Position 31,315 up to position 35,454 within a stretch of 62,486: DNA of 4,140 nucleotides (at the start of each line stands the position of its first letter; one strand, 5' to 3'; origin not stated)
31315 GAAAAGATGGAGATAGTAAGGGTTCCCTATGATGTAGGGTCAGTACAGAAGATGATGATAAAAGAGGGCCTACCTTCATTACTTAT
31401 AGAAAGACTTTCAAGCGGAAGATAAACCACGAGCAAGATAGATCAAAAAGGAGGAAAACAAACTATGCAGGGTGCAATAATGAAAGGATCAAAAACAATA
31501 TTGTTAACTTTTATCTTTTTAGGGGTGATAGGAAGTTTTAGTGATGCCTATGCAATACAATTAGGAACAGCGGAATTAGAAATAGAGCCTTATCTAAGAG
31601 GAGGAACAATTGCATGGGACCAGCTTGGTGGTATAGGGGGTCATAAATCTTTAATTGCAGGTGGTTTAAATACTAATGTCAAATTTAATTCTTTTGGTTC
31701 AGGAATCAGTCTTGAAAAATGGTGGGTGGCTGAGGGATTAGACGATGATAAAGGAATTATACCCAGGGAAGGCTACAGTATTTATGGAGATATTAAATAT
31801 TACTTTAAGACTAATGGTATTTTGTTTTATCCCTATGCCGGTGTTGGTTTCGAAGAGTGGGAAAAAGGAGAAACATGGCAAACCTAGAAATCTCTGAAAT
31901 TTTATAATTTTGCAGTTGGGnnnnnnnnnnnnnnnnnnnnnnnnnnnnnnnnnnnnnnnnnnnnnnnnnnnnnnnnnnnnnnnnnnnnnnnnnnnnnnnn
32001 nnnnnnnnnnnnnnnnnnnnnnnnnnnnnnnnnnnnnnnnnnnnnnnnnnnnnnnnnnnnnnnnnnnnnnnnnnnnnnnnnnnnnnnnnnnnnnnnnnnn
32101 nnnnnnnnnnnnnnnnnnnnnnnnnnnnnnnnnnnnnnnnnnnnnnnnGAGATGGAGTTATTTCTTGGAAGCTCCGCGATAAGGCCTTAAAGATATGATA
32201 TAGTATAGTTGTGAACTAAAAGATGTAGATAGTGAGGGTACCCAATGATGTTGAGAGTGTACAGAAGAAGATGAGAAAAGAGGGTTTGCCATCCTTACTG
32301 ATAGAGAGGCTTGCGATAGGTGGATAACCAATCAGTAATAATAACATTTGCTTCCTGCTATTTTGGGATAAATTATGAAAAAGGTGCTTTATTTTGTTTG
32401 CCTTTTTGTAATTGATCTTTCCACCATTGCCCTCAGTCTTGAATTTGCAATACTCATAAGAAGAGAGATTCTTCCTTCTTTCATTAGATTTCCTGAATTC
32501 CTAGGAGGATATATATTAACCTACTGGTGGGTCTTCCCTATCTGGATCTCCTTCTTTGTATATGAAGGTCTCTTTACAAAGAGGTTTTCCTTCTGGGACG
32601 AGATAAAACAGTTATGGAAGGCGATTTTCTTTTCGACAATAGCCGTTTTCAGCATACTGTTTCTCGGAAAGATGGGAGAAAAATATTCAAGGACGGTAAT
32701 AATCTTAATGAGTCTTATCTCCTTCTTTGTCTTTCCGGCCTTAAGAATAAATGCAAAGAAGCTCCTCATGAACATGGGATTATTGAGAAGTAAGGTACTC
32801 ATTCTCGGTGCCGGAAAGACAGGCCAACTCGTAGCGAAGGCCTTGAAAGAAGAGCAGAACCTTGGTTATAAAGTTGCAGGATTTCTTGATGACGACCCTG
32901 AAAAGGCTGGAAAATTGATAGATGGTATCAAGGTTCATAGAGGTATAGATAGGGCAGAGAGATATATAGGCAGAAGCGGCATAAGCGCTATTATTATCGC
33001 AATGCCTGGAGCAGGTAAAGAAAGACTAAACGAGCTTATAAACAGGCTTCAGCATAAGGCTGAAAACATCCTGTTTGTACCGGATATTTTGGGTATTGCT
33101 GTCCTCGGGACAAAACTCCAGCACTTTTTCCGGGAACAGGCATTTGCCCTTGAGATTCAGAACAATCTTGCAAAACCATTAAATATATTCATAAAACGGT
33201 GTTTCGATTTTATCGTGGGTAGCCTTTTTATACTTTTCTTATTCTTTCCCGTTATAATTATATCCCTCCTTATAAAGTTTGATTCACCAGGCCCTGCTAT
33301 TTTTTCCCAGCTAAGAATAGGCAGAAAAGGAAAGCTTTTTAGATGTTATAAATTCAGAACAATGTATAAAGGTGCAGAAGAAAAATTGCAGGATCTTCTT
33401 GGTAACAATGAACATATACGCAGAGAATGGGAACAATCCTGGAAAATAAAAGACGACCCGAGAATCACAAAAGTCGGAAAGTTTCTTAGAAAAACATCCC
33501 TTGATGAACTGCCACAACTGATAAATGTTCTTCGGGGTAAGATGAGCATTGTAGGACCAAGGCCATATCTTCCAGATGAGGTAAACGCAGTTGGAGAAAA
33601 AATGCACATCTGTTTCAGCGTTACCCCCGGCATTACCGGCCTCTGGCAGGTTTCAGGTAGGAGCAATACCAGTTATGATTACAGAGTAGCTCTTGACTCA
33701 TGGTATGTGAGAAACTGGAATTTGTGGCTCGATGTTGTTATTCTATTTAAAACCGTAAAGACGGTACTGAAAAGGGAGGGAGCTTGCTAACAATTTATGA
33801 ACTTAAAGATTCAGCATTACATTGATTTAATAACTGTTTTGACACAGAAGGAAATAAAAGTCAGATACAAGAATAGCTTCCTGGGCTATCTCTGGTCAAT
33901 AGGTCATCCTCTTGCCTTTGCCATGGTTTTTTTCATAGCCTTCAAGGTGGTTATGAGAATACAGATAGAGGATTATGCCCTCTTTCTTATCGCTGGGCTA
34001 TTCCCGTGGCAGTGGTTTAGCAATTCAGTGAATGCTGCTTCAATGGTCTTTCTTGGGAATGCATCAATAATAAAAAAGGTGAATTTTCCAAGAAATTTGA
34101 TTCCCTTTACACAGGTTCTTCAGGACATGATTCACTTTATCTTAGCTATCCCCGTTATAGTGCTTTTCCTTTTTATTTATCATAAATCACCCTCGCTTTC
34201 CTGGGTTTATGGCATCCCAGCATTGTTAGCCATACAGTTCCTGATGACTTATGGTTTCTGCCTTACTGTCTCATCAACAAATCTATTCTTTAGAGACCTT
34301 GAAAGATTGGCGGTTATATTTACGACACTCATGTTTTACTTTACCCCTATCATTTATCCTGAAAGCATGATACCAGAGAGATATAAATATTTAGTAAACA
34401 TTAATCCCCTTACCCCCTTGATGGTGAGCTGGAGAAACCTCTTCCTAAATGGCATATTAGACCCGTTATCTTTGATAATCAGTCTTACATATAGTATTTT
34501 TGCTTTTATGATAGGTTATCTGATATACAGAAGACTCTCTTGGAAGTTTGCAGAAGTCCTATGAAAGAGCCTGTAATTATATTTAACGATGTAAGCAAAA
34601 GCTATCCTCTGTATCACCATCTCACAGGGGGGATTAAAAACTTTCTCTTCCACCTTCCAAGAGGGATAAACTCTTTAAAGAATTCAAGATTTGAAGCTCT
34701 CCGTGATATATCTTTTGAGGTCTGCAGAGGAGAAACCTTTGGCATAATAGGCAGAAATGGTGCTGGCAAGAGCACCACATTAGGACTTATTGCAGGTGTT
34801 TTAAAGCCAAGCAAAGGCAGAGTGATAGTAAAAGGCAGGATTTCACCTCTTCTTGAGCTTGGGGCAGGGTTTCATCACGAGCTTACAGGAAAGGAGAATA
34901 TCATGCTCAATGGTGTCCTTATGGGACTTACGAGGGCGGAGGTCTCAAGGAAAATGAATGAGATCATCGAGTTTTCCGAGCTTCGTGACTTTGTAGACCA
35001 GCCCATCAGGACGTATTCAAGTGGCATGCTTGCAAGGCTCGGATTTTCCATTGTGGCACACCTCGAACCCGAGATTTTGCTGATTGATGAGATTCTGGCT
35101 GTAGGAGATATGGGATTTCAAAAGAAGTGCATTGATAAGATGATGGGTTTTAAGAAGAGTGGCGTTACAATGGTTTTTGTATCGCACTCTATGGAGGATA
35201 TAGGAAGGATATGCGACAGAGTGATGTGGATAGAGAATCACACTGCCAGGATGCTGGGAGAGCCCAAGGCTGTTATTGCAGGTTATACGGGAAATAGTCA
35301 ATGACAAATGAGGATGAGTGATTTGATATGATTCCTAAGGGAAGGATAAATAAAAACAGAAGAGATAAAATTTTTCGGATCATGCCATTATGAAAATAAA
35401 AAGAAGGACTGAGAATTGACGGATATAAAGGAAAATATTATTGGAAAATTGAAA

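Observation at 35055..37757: Three copies of the wzt 3' end separated by MNT/HEPN cassettes: insertions that regenerate the gene end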

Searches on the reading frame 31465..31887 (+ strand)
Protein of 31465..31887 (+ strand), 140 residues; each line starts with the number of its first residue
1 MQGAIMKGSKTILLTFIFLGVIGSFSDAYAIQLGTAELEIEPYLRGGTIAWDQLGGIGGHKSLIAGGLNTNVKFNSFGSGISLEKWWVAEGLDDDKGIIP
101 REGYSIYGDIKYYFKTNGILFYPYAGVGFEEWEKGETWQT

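Call 60: search_protein_families(library=pfam, proteins=[window:31465-31887:+], max_evalue=0.001)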
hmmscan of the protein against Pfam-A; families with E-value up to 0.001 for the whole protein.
window:31465-31887:+ (140 aa): 0 families

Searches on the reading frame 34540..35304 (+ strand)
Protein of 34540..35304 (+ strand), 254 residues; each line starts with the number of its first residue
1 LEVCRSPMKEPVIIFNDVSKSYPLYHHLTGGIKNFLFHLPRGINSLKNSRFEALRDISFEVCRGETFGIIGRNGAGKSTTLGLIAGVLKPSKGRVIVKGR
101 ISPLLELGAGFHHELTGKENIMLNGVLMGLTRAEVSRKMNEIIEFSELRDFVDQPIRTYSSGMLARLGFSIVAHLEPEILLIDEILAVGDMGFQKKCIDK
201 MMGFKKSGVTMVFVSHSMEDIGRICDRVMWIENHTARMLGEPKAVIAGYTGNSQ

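Call 7: search_protein_families(library=pfam, proteins=[window:34540-35304:+], max_evalue=0.01)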
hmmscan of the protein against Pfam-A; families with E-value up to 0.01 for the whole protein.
window:34540-35304:+ (254 aa): 3 families
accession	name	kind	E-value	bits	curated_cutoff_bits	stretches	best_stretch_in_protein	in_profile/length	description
PF00005.33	ABC_tran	-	1.3e-18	68.4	25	1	54-185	1-135/137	ABC transporter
PF13304.12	AAA_21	-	0.0016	19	27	0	68-87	3-22/304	AAA domain, putative AbiEii toxin, Type IV TA system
PF13555.12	AAA_29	-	0.0025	17.9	27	1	63-92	22-50/61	P-loop containing region of AAA domain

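Call 9: find_related_loci(query=window:34561-35301:+, collection=genome_contigs, flank=8000)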
Query window:34561-35301:+ (247 aa) in genome_contigs; peptide patterns used: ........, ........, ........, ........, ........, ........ (x = any residue, [..] = any of these).
131 stretches matched a pattern; 57 encode a relative of the query (tblastn E <= 1e-3); 57 distinct loci.
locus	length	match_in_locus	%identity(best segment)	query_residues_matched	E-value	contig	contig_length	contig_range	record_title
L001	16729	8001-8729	80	1-243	3e-132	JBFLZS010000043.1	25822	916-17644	MAG: Nitrospirota bacterium isolate MAG117 MAG117_43, whole genome shotgun sequence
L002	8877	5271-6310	75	1-246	2e-127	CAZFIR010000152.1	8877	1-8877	MAG TPA_asm: uncultured Thermodesulfobacteriota bacterium isolate SRP185410_co1_332 genome assembly, contig: k141_126652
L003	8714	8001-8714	79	1-238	7e-127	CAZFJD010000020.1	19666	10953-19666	MAG TPA_asm: uncultured Syntrophaceae bacterium isolate binchicken_co325_68 genome assembly, contig: NODE_672_length_196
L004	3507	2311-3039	76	1-243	6e-129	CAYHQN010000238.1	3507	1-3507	MAG TPA_asm: uncultured Tangfeifania sp. isolate ERP119705_co15_184 genome assembly, contig: NODE_38996_length_3507_cov_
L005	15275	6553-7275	74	1-242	1e-124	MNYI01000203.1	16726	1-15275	MAG: Candidatus Desantisbacteria bacterium CG2_30_40_21 cg2_3.0_scaffold_8150_c, whole genome shotgun sequence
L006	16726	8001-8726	71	1-242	4e-120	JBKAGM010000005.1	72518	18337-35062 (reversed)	MAG: Gammaproteobacteria bacterium isolate Ske_MAG16 Ske_MAG16_0005, whole genome shotgun sequence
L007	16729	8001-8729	70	1-243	6e-119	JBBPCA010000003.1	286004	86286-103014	Hydrogenobacter sp. RSW1 NODE_1_length_286004_cov_26.305845, whole genome shotgun sequence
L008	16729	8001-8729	74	1-243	8e-119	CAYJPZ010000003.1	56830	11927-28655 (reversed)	MAG TPA_asm: uncultured candidatus Brocadiaceae bacterium isolate ERP124720_co1_183 genome assembly, contig: NODE_770_le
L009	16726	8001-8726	68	1-242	3e-117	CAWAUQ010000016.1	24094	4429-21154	MAG: uncultured delta proteobacterium isolate MFD03899.bin.2.116 genome assembly, contig: contig_53762, whole genome sho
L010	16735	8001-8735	70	1-245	6e-116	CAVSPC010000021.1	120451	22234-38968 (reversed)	MAG: uncultured delta proteobacterium isolate MFD01299.bin.3.165 genome assembly, contig: contig_6778, whole genome shot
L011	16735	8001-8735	68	1-246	9e-114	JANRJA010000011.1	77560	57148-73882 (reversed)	MAG: Oculatellaceae cyanobacterium bins.114 k141_2347138, whole genome shotgun sequence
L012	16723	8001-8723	65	1-242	5e-108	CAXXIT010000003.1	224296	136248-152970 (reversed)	MAG: Syntrophorhabdaceae bacterium isolate a2fc0c35-b21d-4ceb-a18a-9bd9a3ac14a8 genome assembly, contig: contig_3, whole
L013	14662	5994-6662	62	1-225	2e-89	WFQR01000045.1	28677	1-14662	MAG: Hippea sp. isolate S013_75 k151_175109, whole genome shotgun sequence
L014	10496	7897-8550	59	6-225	2e-83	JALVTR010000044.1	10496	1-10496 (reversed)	MAG: Desulfurellales bacterium isolate M1_metabat2_scaf2bin.020 M1_NODE_1623_length_10496_cov_6.758993, whole genome sho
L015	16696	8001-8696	50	5-242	1e-73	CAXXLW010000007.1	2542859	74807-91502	MAG: Desulfamplus sp. isolate 82e8c6d0-3d9d-4aa8-81a7-685ccd8d78ba genome assembly, contig: contig_7, whole genome shotg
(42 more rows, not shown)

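Call 13: find_encoding_contigs(protein=window:34561-35304:+, flank=10000, max_places=10)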
Protein window:34561-35304:+ (247 aa): no gene with exactly this product is on record in the collection.

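Call 14: find_encoding_contigs(protein=window:34540-35304:+, flank=10000, max_places=10)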
Protein window:34540-35304:+ (254 aa): no gene with exactly this product is on record in the collection.

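Call 68: find_related_loci(query=window:34561-35301:+, collection=metagenome_contigs, flank=6000)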
Query window:34561-35301:+ (247 aa) in metagenome_contigs; peptide patterns used: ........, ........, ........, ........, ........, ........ (x = any residue, [..] = any of these).
206 stretches matched a pattern; 81 encode a relative of the query (tblastn E <= 1e-3); the best 80 are kept; 80 distinct loci.
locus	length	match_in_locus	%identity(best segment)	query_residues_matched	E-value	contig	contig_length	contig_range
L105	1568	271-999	84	1-243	7e-156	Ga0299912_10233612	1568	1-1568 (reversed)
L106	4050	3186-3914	79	1-243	3e-134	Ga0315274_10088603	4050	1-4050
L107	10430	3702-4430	78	1-243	4e-130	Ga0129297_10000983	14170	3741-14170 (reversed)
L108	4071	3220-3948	76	1-243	6e-132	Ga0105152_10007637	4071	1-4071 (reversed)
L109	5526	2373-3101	77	1-243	4e-129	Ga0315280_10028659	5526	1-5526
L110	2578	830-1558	76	1-243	5e-135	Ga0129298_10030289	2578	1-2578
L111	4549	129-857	75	1-243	3e-129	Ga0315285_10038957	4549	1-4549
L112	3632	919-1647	77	1-243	9e-131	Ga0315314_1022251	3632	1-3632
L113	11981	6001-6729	77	1-243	9e-128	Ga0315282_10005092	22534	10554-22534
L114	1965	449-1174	77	1-242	8e-136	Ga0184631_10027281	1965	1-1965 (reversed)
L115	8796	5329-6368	75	1-246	2e-127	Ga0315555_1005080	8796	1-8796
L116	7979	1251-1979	75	1-243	1e-126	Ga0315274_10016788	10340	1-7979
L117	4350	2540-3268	75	1-243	3e-128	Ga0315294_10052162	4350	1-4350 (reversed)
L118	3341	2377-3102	76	1-242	2e-130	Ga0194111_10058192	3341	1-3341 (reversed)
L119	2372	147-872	76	1-242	2e-133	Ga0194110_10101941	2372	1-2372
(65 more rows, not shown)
